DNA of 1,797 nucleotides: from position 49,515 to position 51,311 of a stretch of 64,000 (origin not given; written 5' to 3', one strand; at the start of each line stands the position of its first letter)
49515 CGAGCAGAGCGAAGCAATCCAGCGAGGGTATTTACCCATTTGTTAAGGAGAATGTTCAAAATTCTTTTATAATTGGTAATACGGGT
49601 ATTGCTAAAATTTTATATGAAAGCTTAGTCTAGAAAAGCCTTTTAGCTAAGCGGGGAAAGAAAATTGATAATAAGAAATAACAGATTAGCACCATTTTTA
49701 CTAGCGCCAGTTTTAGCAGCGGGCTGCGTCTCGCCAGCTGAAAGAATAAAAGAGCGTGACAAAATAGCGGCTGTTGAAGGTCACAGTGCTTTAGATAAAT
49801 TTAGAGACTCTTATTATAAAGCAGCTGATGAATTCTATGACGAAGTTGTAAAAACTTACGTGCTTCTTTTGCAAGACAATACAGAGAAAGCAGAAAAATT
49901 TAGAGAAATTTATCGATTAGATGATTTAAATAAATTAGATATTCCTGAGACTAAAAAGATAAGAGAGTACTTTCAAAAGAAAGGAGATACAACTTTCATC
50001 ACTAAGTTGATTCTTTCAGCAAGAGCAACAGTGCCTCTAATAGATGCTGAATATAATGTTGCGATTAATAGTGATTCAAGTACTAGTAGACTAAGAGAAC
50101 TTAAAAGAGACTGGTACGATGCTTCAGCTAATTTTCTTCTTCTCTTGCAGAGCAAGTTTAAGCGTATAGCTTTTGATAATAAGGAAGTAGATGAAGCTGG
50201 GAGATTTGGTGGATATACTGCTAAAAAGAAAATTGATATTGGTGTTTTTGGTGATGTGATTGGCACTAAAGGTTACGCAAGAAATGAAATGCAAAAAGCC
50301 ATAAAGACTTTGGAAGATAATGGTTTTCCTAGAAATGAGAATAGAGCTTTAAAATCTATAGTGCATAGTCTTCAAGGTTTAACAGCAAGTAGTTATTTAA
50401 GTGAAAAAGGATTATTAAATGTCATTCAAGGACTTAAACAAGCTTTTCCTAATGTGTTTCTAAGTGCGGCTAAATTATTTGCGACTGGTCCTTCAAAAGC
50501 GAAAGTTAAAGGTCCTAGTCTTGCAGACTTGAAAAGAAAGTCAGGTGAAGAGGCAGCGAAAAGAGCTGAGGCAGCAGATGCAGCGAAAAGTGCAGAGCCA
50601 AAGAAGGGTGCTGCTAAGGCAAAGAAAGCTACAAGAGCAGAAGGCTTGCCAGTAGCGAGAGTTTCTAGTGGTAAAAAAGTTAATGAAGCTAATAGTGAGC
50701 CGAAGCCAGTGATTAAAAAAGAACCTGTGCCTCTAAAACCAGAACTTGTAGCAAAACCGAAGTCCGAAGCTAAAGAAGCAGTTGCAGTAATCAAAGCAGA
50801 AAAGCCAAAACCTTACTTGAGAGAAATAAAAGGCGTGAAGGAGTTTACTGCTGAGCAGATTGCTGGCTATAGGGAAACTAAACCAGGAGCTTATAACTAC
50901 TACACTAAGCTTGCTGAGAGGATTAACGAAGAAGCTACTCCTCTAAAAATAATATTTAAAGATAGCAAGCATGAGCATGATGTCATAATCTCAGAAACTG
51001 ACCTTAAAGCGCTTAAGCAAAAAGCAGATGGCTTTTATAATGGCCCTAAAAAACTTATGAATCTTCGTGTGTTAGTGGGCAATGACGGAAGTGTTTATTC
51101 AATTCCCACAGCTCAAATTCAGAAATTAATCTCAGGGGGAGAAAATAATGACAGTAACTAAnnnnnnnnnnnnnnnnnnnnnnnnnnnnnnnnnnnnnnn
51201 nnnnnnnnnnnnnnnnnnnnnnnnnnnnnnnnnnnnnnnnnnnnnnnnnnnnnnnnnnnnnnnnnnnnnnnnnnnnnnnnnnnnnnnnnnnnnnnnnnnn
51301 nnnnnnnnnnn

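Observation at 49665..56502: Three co-directional genes of unknown function, including a 1166-aa single-pass membrane protein with a eukaryote-like proline-rich segment.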

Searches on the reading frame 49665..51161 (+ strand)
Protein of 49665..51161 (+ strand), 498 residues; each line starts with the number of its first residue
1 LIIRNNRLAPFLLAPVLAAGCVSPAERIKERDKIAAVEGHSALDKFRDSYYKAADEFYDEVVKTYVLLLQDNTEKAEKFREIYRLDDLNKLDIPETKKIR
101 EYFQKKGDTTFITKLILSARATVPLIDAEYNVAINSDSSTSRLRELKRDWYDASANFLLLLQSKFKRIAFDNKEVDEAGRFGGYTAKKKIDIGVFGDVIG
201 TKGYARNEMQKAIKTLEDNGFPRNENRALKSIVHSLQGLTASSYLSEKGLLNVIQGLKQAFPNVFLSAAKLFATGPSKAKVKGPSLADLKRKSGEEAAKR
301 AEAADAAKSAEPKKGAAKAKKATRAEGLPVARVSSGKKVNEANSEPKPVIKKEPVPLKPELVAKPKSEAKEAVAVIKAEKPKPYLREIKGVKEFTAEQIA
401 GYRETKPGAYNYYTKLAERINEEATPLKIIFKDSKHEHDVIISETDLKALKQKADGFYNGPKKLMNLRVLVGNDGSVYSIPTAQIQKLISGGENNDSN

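Call 3: search_protein_families(library=pfam, proteins=[window:49665-51161:+], max_evalue=1)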
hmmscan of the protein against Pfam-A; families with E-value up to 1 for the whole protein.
window:49665-51161:+ (498 aa): 1 family
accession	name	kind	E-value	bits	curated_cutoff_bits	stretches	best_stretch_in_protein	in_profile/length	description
PF25013.1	LRR_Zer-1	-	0.011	16.3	27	1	66-108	34-76/137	Zer-1-like, Leucine-rich repeats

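Call 4: search_protein_families(library=ncbifam, proteins=[window:49665-51161:+], max_evalue=1)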
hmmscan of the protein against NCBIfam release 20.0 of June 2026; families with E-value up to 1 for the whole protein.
window:49665-51161:+ (498 aa): 2 families
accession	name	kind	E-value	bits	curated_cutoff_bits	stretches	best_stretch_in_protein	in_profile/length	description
NF008975.0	PRK12323.1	equivalog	0.096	11.4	875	1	293-380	396-484/709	DNA polymerase III subunit gamma/tau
NF003023.0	PRK03892.1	equivalog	0.12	11.7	323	1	48-79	17-48/217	Ribonuclease P protein component 3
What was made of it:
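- On FimV/HubP: No LysM or FimV model hit in Pfam or NCBIfam (calls 3, 4).
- Closest known: FimV / HubP-type polar landmark proteins. Different: No LysM or FimV C-terminal motif is detected (calls 3, 4).
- Closest known: LpoA / LpoB-type lipoproteins with long disordered linkers. Different: No sequence similarity to any Lpo family (calls 3, 4).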

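Call 6: list_cluster_members(proteins=[window:49665-51161:+, window:51148-54648:+, window:54751-56502:+, window:56527-57075:+, window:48544-49416:+])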
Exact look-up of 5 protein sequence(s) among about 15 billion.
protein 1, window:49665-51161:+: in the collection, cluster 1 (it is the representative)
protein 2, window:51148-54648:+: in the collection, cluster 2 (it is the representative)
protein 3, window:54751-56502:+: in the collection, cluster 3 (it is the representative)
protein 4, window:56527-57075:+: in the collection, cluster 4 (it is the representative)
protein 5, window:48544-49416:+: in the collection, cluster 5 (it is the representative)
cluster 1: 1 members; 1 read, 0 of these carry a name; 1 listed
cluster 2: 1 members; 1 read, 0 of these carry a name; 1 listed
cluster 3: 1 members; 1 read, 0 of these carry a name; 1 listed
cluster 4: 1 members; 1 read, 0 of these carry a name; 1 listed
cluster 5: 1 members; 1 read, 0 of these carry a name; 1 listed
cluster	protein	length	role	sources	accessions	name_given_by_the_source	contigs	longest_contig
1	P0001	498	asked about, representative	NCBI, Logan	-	-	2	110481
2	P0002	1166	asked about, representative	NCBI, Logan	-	-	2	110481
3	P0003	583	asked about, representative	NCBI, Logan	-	-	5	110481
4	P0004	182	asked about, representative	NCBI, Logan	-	-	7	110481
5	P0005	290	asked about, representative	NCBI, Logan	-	-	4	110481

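Call 7: find_encoding_contigs(protein=P0002, flank=3000, max_places=4)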
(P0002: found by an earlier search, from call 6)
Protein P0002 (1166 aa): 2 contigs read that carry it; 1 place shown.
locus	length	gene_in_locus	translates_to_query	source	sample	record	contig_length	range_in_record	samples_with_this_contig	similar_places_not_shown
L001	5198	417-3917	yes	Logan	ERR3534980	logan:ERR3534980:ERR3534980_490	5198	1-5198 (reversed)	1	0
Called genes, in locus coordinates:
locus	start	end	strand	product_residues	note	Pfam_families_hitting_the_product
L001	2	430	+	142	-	?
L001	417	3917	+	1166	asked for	-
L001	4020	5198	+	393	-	?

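Call 8: find_homologous_proteins(query=P0002, max_evalue=0.001)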
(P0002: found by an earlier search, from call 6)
Query P0002 (1166 aa): 1 proteins with E <= 0.001 among 8000 candidates.
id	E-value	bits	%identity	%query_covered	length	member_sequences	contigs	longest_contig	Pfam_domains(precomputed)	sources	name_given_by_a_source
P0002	0.0e+0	2537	100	100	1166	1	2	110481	-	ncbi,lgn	-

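Call 9: find_related_loci(query=P0004, collection=genome_contigs, flank=10000)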
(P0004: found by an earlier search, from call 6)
Query P0004 (182 aa) in genome_contigs; peptide patterns used: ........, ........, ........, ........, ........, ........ (x = any residue, [..] = any of these).
255 stretches matched a pattern; 201 encode a relative of the query (tblastn E <= 1e-3); the best 80 are kept; 80 distinct loci.
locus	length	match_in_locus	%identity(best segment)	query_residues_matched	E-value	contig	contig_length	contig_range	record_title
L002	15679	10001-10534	66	1-182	3e-79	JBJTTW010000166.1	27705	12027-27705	MAG: bacterium isolate samp_4445_VAMB_679 samp_4445_334098, whole genome shotgun sequence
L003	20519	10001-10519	68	1-180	1e-78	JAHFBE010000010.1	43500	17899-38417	MAG: Candidatus Melainabacteria bacterium isolate nzgw191 NODE_369_length_43501_cov_3.656846, whole genome shotgun seque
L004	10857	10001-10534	65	1-182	4e-78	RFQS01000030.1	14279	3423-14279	MAG: Proteobacteria bacterium isolate WB4_1_1465 contig_100_29, whole genome shotgun sequence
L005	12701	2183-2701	67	1-177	2e-78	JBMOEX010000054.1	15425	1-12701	MAG: Vampirovibrionia bacterium isolate Deming_bin.154 contig10590, whole genome shotgun sequence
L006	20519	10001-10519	68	1-180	1e-77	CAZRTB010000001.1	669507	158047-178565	MAG TPA_asm: uncultured Gammaproteobacteria bacterium isolate SRP150892_co1_95 genome assembly, contig: NODE_2_length_66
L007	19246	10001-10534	65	1-182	9e-78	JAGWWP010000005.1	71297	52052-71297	MAG: Cyanobacteria bacterium REEB446 contig-150_525, whole genome shotgun sequence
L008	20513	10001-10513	67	1-178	2e-77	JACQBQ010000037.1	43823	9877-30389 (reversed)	MAG: Candidatus Melainabacteria bacterium isolate NC_groundwater_946_Pr1_S-0.2um_34_28 Montesol18-Sp2_coassembly_scaffol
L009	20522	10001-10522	67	1-181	1e-77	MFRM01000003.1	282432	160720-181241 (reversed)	MAG: Candidatus Melainabacteria bacterium RIFCSPHIGHO2_02_FULL_34_12 rifcsphigho2_02_scaffold_130, whole genome shotgun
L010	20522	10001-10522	68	1-181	5e-77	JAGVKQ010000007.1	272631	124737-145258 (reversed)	MAG: Candidatus Caenarcanales bacterium isolate SW_12 c_000000113191, whole genome shotgun sequence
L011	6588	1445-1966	65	1-178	1e-76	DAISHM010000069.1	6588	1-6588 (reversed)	MAG TPA_asm: Candidatus Caenarcanales bacterium isolate CTOTU1255 NODE_10064_length_6588_cov_3.918567, whole genome shot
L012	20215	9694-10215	66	1-181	3e-75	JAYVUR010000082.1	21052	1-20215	MAG: Candidatus Melainabacteria bacterium isolate GL75_DN_concoct_47 GL75_DN_concoct_47_81, whole genome shotgun sequenc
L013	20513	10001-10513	66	1-178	2e-75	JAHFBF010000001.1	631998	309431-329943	MAG: Candidatus Melainabacteria bacterium isolate nzgw192 NODE_5_length_631999_cov_8.403068, whole genome shotgun sequen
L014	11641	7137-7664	67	1-181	3e-75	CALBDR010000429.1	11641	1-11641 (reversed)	MAG TPA_asm: uncultured Candidatus Melainabacteria bacterium isolate ERR1995206_bin.70_CONCOCT_v1.1_MAG genome assembly,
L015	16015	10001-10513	65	1-178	1e-74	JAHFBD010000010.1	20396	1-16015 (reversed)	MAG: Candidatus Melainabacteria bacterium isolate nzgw190 NODE_1579_length_20397_cov_3.403827, whole genome shotgun sequ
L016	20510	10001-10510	66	1-178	4e-74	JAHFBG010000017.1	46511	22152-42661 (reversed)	MAG: Candidatus Melainabacteria bacterium isolate nzgw193 NODE_338_length_46512_cov_16.078657, whole genome shotgun sequ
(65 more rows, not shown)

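Call 16: find_homologous_proteins(query=P0003, max_evalue=0.01)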
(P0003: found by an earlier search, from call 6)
Query P0003 (583 aa): 1 proteins with E <= 0.01 among 8000 candidates.
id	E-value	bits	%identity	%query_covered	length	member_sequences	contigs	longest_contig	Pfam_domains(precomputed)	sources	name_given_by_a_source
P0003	0.0e+0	1266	100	100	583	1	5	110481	-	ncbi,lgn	-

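Call 17: search_protein_families(library=phrogs, proteins=[P0001, P0002, P0003], max_evalue=1)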
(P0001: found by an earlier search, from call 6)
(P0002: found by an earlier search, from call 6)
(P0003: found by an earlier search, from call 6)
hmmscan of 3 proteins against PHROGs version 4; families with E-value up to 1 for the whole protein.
P0001 (498 aa): 0 families

P0002 (1166 aa): 2 families
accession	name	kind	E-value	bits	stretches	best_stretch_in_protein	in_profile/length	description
phrog_35788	-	unknown function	0.092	13.7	1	279-308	12-41/55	-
phrog_12586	-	unknown function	0.11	13.1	0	360-382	126-148/163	-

P0003 (583 aa): 1 family
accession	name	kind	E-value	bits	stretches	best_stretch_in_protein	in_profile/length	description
phrog_4808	-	DNA, RNA and nucleotide metabolism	0.16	12.9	0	139-170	37-68/91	ribonucleotide reductase alpha subunit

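Call 18: search_protein_families(library=padloc, proteins=[P0001, P0002, P0003], max_evalue=1)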
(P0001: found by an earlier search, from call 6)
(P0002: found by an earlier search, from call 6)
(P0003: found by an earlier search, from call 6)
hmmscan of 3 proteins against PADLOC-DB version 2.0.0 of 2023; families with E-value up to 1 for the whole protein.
P0001 (498 aa): 0 families

P0002 (1166 aa): 0 families

P0003 (583 aa): 0 families

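Call 19: search_solved_structures(query=P0003, max_evalue=10)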
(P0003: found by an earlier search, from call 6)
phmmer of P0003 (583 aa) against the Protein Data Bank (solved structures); distinct sequences matched with E-value up to 10: 0.

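Call 35: find_encoding_contigs(protein=P0003, flank=10000, max_places=8)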
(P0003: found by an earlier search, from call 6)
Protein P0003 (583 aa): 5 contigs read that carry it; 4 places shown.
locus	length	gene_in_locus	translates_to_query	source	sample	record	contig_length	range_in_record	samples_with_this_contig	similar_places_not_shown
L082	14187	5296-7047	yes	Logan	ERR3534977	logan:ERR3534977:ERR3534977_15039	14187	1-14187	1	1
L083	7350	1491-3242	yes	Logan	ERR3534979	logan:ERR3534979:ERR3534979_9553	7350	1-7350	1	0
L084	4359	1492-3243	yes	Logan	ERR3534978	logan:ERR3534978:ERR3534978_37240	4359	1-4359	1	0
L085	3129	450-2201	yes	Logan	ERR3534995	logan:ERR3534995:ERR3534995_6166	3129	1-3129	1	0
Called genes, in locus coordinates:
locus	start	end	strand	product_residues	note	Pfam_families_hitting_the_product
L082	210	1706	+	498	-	-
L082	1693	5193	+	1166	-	-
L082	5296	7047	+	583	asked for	-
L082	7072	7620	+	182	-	PF00694:Aconitase_C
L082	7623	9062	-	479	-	PF00275:EPSP_synthase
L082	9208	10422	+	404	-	PF00004:AAA (weak), PF13173:AAA_14, PF13401:AAA_22 (faint), PF13635:DUF4143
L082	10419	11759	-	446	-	PF00330:Aconitase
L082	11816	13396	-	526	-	PF00118:Cpn60_TCP1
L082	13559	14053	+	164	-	-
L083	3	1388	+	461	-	?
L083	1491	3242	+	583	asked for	-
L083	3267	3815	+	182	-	PF00694:Aconitase_C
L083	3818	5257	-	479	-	PF00275:EPSP_synthase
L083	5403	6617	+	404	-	PF00004:AAA (weak), PF13173:AAA_14, PF13401:AAA_22 (faint), PF13635:DUF4143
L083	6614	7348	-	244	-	?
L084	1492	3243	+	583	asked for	-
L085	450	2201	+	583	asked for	-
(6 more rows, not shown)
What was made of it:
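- All three 90% clusters are singletons, and all contigs come from one run series (calls 6, 7, 35). All available copies are identical (calls 7, 35).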

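Call 36: search_protein_representatives(protein=P0002)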
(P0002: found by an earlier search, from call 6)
Query: 1166 residues. Proteins with E-value up to 0.001 (for the whole library): 1; up to 1e-10: 1; up to 1e-30: 1. The best 1 are listed.
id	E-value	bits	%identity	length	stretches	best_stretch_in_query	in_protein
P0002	0.0e+00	2537.4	100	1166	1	1-1166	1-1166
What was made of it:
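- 51148..54648 (+): Gene 2 (P0002), 1166 aa, a probable bitopic membrane protein. Layout: N-terminal helical regions aa 26-122 and 161-311; an acidic Pro-rich segment with no predicted regular structure, aa 313-640 (net -44); a hydrophobic segment aa 644-664; a Lys-rich stretch aa 666-731; a helical basic region aa 732-1019 that includes an AK-rich segment aa 826-880; and a beta-rich C-terminus around aa 1096-1149. Only a self hit in the exhaustive HMMER search (call 36) and in the word-indexed search (call 8).
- P0002 found only itself in the exhaustive HMMER search of 1.84 billion representatives (call 36).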

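Call 37: find_homologous_proteins(query=P0001, max_evalue=0.01)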
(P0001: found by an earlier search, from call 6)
Query P0001 (498 aa): 1 proteins with E <= 0.01 among 8000 candidates.
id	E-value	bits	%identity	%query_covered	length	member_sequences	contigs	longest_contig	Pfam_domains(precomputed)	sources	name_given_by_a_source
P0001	0.0e+0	1074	100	100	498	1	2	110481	-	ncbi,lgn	-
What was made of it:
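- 49665..51161 (+): Gene 1 (P0001), 498 aa, a predicted lipoprotein. Layout: signal peptide and lipobox aa 1-21 (Cys21), a domain of aa 22-284, an Ala/Lys/Pro-rich linker aa 285-392 (nt 50517-50840; 21% K, 19% A, 9% P), and a C-terminal region aa 393-498. Only a self hit (call 37).
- Only self hits in the word-indexed searches of 5.8 billion clusters (calls 8, 16, 37). Orphan status and singleton clusters are typical of fast-turnover accessory genes (calls 6, 8, 16, 36, 37).
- Tried and rejected: Word-indexed searches for all three proteins (calls 8, 16, 37) and the single exhaustive HMMER job, spent on P0002 (call 36), returned only the queries themselves.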

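Call 39: find_related_loci(query=P0003, collection=metagenome_contigs, flank=8000)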
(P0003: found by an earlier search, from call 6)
Query P0003 (583 aa) in metagenome_contigs; peptide patterns used: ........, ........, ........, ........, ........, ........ (x = any residue, [..] = any of these).
110 stretches matched a pattern, but none encodes a relative of the query by tblastn (E <= 1e-3).

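Call 40: find_related_loci(query=P0003, collection=viral_contigs, flank=8000)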
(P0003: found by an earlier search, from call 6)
Query P0003 (583 aa) in viral_contigs; peptide patterns used: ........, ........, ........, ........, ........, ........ (x = any residue, [..] = any of these).
5 stretches matched a pattern, but none encodes a relative of the query by tblastn (E <= 1e-3).

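Call 41: find_related_loci(query=P0002, collection=viral_contigs, flank=8000)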
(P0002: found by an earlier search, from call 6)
Query P0002 (1166 aa) in viral_contigs; peptide patterns used: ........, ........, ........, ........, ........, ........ (x = any residue, [..] = any of these).
22 stretches matched a pattern, but none encodes a relative of the query by tblastn (E <= 1e-3).

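Call 42: find_related_loci(query=P0001, collection=metagenome_contigs, flank=8000)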
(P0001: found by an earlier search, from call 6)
Query P0001 (498 aa) in metagenome_contigs; peptide patterns used: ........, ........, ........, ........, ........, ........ (x = any residue, [..] = any of these).
135 stretches matched a pattern, but none encodes a relative of the query by tblastn (E <= 1e-3).

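Call 49: predict_structure(protein=P0003)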
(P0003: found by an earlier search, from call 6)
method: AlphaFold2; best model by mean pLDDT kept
length: 583 residues; sequences in the alignment: 1
mean_pLDDT: 34.1   pTM: 0.25
mean pLDDT of the five models: 34.1, 30.1, 29.9, 29.6, 29.4
residues with pLDDT >= 90: 0; 70-90: 0; 50-70: 30; < 50: 553
segments of 3 or more residues with pLDDT < 50: 1-334, 336-375, 404-409, 412-583
pLDDT, mean of each block of 10 residues (from residue 1): 29 28 26 27 28 28 36 34 41 38 32 30 30 34 35 31 33 28 26 29 31 27 25 27 28 30 29 33 37 41 35 38 45 47 42 30 29 48 59 57 48 41 40 37 35 36 34 29 29 27 26 34 31 35 31 34 37 37 33
secondary structure, 60 per line:
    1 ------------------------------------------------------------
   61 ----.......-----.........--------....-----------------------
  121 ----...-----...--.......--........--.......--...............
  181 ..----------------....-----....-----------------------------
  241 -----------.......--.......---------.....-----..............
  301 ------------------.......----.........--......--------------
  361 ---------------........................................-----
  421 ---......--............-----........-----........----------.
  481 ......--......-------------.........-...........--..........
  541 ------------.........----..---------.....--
elements in order: E65-71 E77-85 E94-97 E125-127 E133-135 E141-144 E147-154 E157-163 H166-182 E199-202 E208-211 E252-258 E261-267 E277-281 E287-291 E295-300 E319-325 E330-338 E341-346 H376-415 E424-429 E432-443 E449-456 E462-469 E480-486 E489-494 H508-516 E518-528 E531-540 H553-561 E577-581

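Call 50: search_solved_structures(query=P0001, max_evalue=10)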
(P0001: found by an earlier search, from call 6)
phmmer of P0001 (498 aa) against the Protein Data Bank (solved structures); distinct sequences matched with E-value up to 10: 2.
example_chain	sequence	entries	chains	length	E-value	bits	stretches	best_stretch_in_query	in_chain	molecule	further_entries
5jig_A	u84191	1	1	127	0.39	13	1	82-131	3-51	Ubiquitin and WLM domain-containing metalloprotease SPCC1442.07c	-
5ln5_A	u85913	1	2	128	0.39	13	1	82-131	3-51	Ubiquitin and WLM domain-containing metalloprotease SPCC1442.07c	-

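Call 51: search_solved_structures(query=P0002, max_evalue=10)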
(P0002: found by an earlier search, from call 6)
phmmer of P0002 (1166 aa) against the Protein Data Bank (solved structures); distinct sequences matched with E-value up to 10: 0.
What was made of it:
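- No PDB sequence hits (calls 19, 50, 51).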
